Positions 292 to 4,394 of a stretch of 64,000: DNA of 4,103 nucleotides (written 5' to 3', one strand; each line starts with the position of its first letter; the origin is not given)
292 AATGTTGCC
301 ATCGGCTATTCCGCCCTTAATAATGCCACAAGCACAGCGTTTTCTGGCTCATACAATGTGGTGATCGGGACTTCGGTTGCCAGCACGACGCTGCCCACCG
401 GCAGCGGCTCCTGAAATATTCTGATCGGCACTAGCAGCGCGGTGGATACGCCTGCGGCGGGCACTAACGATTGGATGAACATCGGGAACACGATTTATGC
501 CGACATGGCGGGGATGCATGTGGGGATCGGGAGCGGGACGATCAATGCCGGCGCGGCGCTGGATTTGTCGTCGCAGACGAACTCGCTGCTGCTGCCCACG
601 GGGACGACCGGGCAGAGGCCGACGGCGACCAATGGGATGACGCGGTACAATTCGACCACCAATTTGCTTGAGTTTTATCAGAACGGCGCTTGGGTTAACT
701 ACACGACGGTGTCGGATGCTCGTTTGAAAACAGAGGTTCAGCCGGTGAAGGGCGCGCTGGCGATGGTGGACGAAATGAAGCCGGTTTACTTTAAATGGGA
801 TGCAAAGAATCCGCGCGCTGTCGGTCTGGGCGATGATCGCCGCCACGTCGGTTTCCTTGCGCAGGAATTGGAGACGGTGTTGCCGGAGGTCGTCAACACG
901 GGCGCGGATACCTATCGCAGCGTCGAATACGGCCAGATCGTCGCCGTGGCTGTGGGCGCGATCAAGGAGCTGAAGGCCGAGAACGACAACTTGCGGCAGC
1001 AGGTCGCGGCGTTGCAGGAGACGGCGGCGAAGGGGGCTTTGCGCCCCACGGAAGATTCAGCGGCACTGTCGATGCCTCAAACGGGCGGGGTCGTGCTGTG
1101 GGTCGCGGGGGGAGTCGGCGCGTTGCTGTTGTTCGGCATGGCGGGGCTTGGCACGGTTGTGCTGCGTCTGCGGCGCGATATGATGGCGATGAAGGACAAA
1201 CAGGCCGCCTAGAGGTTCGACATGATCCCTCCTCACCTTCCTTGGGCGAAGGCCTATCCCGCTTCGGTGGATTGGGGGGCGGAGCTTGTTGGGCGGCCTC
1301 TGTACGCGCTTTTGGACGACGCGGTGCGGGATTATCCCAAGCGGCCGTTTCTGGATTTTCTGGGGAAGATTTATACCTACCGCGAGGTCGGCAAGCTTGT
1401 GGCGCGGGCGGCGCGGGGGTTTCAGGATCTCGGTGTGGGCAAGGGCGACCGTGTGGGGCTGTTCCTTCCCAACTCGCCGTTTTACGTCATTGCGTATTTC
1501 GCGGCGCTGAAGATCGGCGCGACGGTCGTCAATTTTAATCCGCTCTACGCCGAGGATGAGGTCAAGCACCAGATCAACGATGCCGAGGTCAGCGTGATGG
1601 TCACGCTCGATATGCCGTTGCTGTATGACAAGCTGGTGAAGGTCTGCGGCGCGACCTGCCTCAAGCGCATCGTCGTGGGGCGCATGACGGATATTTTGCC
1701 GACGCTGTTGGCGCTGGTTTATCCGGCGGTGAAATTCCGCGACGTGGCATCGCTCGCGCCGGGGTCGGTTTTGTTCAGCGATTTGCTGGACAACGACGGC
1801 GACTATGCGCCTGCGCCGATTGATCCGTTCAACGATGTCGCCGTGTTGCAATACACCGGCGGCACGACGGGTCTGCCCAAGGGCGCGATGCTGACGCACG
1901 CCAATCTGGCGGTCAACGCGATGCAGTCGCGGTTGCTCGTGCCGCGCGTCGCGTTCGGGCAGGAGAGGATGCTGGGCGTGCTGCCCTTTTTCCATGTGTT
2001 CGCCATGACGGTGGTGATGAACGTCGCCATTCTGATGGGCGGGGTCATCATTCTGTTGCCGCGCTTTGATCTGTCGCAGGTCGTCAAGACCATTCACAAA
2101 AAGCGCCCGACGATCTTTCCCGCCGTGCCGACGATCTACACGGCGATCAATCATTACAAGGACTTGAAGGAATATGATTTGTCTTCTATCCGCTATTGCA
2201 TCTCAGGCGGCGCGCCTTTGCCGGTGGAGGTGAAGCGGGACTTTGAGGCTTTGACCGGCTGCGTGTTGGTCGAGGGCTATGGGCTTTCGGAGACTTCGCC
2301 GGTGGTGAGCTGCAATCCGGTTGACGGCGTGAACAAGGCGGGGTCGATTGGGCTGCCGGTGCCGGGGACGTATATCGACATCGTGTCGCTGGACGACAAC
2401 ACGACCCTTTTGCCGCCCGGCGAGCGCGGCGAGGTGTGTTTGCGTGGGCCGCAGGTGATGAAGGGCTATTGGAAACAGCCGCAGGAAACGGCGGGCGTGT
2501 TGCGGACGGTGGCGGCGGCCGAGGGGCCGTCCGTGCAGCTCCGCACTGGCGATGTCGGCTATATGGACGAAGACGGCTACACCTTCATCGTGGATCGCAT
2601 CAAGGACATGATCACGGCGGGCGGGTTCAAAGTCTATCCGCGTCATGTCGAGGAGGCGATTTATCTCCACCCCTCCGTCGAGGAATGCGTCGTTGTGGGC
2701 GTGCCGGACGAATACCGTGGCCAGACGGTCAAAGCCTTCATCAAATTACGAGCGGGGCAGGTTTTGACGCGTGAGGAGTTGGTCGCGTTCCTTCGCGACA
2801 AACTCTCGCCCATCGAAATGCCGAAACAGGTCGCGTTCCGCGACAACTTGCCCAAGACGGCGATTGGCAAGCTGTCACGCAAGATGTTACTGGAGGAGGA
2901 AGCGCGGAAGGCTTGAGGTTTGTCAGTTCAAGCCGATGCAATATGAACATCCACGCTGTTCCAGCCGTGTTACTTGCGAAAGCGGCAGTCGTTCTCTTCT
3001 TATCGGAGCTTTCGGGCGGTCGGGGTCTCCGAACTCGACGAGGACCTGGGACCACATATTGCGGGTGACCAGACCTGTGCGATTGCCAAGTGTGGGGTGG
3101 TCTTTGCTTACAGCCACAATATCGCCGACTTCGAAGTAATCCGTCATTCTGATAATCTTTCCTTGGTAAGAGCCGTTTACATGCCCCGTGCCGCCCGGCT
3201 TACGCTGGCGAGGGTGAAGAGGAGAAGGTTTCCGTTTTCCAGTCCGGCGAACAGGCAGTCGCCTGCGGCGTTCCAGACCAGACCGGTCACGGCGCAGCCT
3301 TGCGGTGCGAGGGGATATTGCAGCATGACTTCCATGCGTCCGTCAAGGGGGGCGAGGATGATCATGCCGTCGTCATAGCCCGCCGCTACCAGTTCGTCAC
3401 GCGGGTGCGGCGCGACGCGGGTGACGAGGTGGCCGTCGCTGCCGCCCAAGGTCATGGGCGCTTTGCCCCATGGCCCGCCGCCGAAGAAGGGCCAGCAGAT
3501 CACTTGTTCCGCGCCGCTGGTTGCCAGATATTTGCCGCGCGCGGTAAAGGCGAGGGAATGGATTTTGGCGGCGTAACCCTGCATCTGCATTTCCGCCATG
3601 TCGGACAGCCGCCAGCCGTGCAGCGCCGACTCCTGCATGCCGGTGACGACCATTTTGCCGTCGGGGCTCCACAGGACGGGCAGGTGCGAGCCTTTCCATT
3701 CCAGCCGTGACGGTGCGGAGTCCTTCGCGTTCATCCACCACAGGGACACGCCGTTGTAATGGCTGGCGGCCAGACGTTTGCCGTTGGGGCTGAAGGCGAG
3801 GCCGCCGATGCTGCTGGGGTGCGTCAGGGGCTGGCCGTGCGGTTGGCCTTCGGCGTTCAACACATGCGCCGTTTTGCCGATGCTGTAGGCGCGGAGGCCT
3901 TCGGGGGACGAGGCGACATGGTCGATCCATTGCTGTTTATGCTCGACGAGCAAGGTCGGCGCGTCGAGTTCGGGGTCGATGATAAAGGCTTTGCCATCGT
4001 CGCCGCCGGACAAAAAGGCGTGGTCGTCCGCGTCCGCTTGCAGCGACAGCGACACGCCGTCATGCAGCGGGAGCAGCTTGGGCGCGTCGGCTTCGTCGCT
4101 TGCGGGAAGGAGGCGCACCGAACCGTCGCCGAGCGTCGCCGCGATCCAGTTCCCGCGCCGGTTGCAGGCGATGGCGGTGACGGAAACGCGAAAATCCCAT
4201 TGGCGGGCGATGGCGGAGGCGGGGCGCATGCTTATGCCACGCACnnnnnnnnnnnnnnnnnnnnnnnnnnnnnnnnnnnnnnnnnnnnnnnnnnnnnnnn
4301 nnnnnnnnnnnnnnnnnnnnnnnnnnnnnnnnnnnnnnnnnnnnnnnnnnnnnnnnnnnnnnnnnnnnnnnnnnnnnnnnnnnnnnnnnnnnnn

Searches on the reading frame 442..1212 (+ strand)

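Call 42: search_protein_families(library=pfam, proteins=[window:442-1212:+], max_evalue=0.00001)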
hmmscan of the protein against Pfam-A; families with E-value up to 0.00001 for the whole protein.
window:442-1212:+ (256 aa): 1 family
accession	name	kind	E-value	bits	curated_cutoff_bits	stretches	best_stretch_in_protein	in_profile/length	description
PF13884.11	Peptidase_S74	-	1.3e-16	61.1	22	1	91-151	1-57/58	Chaperone of endosialidase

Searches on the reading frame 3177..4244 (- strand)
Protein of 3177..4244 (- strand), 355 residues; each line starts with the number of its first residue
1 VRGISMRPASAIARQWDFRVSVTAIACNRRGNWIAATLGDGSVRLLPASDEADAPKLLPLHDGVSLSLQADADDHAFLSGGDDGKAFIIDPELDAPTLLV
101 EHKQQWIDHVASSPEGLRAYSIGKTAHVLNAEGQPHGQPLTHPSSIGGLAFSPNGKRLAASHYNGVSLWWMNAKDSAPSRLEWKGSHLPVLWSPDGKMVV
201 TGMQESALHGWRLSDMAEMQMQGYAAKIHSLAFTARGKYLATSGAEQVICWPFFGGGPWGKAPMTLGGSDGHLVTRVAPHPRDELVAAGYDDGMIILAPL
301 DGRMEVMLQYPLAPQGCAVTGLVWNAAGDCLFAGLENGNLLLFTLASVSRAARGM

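Call 42: search_protein_families(library=pfam, proteins=[window:3177-4244:-], max_evalue=0.00001)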
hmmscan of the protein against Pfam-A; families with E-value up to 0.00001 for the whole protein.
window:3177-4244:- (355 aa): 13 families
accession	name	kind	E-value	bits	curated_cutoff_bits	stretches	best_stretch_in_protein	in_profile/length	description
PF00400.38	WD40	-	1e-21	76.8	27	0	265-296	6-36/39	WD domain, G-beta repeat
PF25174.1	Beta-prop_THOC3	-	5.6e-20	71.9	305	1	104-297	2-197/272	THOC3 beta-propeller domain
PF25173.1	Beta-prop_WDR3_1st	-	8.4e-17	61.9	154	0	142-249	28-137/184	WDR3 first beta-propeller domain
PF24817.1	WD40_WDHD1_1st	-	1.7e-14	54.1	109.9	1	18-180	85-259/291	WDHD1 first WD40 domain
PF24814.1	WD40_Prp19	-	5.2e-14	52.4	320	0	192-251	143-204/281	Prp19 WD40 domain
PF23414.1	Beta-prop_EML_2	-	2.9e-12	46.9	90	0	148-249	3-105/266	Echinoderm microtubule-associated protein second beta-propeller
PF12894.13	ANAPC4_WD40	-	1.2e-11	45.1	22.9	0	281-345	5-67/91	Anaphase-promoting complex subunit 4 WD40 domain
PF24807.1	WD40_CDC20-Fz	-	7.9e-10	39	200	1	19-249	51-289/292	CDC20/Fizzy WD40 domain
PF23342.1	WDR90_beta-prop_4th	-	4.4e-09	36.3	50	0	281-338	57-111/312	WDR90, 4th beta-propeller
PF23383.1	Beta-prop_IFT140_1st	-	1.7e-08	34.1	27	0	274-344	63-130/406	IFT140 first beta-propeller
PF23393.2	Beta-prop_WDR90_POC16_2nd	-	5.2e-08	32.9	60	0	275-346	40-108/291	WDR90/POC16, second beta-propeller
PF23869.1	Beta-prop_WDR75_1st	-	1.1e-06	28.5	45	0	150-244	190-289/292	WD repeat-containing protein 75 first beta-propeller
PF23756.1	Beta-prop_HPS5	-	1.4e-06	28.3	34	0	269-349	58-140/328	HPS5 beta propeller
